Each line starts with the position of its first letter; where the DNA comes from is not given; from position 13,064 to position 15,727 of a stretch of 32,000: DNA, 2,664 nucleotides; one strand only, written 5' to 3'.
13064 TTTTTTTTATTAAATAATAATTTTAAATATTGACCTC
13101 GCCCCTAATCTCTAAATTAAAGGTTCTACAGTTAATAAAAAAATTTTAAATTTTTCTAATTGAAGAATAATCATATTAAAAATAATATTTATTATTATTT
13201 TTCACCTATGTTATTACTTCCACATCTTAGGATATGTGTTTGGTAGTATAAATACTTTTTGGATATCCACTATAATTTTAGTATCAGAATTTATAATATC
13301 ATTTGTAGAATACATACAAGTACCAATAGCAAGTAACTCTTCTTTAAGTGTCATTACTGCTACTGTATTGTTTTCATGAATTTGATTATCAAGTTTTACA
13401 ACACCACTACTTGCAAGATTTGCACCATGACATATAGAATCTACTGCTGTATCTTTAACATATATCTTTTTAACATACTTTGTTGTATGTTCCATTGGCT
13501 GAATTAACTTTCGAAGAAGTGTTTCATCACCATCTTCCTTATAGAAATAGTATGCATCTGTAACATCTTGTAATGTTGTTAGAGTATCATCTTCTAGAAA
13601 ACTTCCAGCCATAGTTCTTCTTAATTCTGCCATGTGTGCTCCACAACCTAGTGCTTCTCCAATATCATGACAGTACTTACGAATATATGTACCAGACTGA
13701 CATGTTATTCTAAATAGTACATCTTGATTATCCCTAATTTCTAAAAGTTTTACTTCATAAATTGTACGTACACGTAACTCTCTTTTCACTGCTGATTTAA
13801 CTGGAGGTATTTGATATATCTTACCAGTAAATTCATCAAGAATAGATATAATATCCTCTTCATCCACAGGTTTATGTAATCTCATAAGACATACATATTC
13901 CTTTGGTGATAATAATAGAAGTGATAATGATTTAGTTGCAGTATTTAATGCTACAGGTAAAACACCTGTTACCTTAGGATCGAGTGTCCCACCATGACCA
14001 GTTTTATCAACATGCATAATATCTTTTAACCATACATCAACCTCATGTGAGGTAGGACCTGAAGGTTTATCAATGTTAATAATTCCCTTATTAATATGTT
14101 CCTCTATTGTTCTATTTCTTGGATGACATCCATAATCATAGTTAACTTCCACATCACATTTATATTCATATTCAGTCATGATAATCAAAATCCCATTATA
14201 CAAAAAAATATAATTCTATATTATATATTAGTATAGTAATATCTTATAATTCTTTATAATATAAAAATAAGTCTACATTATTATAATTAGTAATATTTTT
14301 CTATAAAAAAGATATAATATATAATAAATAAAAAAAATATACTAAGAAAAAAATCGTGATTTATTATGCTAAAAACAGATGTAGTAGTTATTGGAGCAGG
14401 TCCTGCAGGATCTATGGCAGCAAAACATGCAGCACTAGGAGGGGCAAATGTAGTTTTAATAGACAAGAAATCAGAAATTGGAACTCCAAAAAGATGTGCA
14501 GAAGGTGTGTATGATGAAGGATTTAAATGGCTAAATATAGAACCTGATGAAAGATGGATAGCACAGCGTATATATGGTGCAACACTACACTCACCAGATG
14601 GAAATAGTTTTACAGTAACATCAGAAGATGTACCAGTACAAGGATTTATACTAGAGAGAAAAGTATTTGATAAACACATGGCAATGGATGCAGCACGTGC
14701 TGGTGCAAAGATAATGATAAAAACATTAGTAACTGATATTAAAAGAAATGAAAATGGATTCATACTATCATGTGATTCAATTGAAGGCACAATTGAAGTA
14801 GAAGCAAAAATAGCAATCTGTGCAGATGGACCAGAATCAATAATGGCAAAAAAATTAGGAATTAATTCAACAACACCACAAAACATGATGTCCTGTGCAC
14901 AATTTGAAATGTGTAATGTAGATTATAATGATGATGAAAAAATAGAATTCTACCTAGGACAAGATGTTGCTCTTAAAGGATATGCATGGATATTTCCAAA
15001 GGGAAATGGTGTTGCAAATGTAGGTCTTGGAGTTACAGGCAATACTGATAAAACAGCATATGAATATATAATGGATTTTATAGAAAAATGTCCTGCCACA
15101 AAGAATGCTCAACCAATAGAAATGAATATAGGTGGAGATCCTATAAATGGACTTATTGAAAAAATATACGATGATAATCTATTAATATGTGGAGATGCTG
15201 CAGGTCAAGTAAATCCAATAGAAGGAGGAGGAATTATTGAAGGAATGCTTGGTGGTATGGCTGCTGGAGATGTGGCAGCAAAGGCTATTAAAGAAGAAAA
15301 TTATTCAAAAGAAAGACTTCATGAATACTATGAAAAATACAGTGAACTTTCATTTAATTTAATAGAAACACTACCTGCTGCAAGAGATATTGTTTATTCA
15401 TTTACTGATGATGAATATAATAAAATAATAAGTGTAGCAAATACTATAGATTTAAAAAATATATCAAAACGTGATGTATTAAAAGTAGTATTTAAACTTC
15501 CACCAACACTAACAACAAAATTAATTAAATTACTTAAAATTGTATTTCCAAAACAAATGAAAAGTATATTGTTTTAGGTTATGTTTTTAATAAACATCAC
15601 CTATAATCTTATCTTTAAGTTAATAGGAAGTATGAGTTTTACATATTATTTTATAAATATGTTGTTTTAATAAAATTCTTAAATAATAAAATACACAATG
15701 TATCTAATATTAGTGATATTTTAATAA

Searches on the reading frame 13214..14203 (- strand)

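Call 8: search_protein_families(library=pfam, proteins=[window:13214-14203:-], max_evalue=0.01)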
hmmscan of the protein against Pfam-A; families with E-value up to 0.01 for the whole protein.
window:13214-14203:- (329 aa): 6 families
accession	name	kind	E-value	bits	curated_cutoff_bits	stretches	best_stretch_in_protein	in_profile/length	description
PF01509.24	TruB_N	-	4.2e-28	99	27.3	1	60-174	1-149/149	TruB family pseudouridylate synthase (N terminal domain)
PF16198.10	TruB_C_2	-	4.4e-27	94.4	29.3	1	175-239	1-63/66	tRNA pseudouridylate synthase B C-terminal domain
PF01472.26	PUA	-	5.4e-17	61.9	24.8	1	245-317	1-73/74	PUA domain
PF08068.17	DKCLD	-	2.5e-16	59.9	27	1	10-55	12-57/58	DKCLD (NUC011) domain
PF21238.2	Pus10_C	-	1e-07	32.2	27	1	101-179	124-203/232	Pus10, C-terminal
PF03657.19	UPF0113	-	0.00069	20.3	23.8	1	246-312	1-61/73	UPF0113 PUA domain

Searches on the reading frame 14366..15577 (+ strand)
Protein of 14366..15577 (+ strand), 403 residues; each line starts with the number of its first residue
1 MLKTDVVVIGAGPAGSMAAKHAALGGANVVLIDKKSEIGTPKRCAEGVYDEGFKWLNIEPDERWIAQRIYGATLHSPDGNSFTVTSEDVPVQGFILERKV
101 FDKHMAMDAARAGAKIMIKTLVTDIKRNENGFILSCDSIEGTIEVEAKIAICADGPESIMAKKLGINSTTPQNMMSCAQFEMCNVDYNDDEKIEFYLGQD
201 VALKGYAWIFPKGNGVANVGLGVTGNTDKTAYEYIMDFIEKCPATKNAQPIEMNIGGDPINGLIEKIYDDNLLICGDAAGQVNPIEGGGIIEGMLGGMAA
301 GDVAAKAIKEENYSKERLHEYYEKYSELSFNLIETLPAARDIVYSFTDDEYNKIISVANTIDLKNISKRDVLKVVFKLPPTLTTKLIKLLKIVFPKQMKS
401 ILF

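Call 8: search_protein_families(library=pfam, proteins=[window:14366-15577:+], max_evalue=0.01)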
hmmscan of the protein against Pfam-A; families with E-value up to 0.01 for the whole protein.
window:14366-15577:+ (403 aa): 13 families
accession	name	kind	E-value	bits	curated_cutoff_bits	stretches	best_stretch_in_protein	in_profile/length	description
PF22578.2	GGR_cat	-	1.7e-23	82.7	27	1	174-256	2-86/88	Geranylgeranyl reductase catalytic domain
PF01494.25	FAD_binding_3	-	1.1e-15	58.1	22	1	3-323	1-336/349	FAD binding domain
PF01266.30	DAO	-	5e-10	39.9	27.9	1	5-40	1-38/353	FAD dependent oxidoreductase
PF12831.13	FAD_oxidored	-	1.1e-09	38.6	27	1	5-172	1-161/416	FAD dependent oxidoreductase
PF04820.20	Trp_halogenase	-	2.7e-09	36.9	21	1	93-290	152-340/458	Tryptophan halogenase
PF03486.20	HI0933_like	-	4.2e-09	36.6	50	1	5-40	2-37/244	HI0933-like protein Rossmann domain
PF00890.30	FAD_binding_2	-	7.4e-07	29.1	20.4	1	5-50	1-46/414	FAD binding domain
PF05834.18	Lycopene_cycl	-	1.3e-05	24.9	23.4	1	5-165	1-151/380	Lycopene cyclase protein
PF07992.20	Pyr_redox_2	-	1.4e-05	25.2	26.1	1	5-37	2-34/291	Pyridine nucleotide-disulphide oxidoreductase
PF13450.12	NAD_binding_8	-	7.7e-05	23.3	21.9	1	8-39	1-32/68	NAD(P)-binding Rossmann-like domain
PF01134.28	GIDA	-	0.0002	21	22.1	1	5-36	1-32/391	Glucose inhibited division protein A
PF01262.27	AlaDh_PNT_C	-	0.00097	19.1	23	1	4-37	29-62/214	Alanine dehydrogenase/PNT, C-terminal domain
PF01946.23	Thi4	-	0.0063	16.2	26.2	0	3-39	17-54/235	Thi4 family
